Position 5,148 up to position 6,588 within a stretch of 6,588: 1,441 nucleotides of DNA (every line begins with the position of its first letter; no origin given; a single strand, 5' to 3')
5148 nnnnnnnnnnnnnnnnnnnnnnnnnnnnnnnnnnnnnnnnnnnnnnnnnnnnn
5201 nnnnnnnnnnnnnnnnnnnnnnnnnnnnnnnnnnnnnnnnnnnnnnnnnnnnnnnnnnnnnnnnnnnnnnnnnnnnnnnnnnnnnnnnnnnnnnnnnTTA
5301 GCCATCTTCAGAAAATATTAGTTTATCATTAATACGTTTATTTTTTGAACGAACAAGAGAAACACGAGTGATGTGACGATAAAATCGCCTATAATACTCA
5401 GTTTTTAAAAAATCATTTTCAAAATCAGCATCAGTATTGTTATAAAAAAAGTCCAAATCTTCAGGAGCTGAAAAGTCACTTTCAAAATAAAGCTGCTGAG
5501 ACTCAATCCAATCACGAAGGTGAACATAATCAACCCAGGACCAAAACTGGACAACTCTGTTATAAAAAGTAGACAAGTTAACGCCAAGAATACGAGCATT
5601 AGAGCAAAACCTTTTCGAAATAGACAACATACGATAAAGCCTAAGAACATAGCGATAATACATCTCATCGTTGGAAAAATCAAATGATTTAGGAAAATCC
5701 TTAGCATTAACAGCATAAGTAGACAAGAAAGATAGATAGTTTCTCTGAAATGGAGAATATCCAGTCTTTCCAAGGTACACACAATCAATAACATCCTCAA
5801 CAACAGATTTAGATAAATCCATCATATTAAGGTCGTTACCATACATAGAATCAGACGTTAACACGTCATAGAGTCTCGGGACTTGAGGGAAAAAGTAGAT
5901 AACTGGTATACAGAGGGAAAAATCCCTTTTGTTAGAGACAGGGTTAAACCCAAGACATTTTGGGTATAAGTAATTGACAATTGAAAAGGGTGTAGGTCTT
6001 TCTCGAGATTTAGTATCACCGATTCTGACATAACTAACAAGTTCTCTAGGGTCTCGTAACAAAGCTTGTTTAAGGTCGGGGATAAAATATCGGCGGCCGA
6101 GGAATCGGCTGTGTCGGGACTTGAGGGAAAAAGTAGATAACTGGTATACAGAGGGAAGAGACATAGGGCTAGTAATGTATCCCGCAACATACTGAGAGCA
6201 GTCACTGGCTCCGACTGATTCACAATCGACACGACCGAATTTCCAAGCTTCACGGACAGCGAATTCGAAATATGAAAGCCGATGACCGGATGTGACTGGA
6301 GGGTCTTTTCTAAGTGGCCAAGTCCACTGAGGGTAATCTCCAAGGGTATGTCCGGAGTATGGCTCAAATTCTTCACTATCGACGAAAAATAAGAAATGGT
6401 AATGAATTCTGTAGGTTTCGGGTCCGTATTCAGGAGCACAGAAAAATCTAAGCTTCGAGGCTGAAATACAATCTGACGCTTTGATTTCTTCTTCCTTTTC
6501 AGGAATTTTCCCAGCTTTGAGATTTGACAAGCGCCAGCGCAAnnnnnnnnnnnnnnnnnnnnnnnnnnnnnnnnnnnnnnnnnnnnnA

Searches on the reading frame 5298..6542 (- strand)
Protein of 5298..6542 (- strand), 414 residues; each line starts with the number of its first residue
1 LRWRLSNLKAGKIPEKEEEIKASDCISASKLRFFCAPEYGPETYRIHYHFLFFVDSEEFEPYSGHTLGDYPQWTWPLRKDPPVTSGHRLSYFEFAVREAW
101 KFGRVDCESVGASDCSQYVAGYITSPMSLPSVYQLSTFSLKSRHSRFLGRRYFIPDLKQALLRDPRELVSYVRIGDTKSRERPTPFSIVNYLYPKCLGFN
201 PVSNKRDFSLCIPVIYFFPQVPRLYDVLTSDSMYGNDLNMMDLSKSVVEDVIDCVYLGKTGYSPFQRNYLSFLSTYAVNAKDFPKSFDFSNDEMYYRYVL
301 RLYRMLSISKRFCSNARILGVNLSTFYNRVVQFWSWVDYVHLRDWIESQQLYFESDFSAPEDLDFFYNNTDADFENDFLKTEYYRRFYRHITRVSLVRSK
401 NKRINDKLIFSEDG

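Call 4: search_protein_families(library=pfam, proteins=[window:5298-6542:-], max_evalue=0.1)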
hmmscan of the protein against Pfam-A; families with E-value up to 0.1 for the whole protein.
window:5298-6542:- (414 aa): 1 family
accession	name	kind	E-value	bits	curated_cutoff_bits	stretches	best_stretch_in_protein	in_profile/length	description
PF23343.2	REP_ORF2-G2P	-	8.9e-09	36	27.8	1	28-124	34-96/99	Replication-associated protein ORF2/G2P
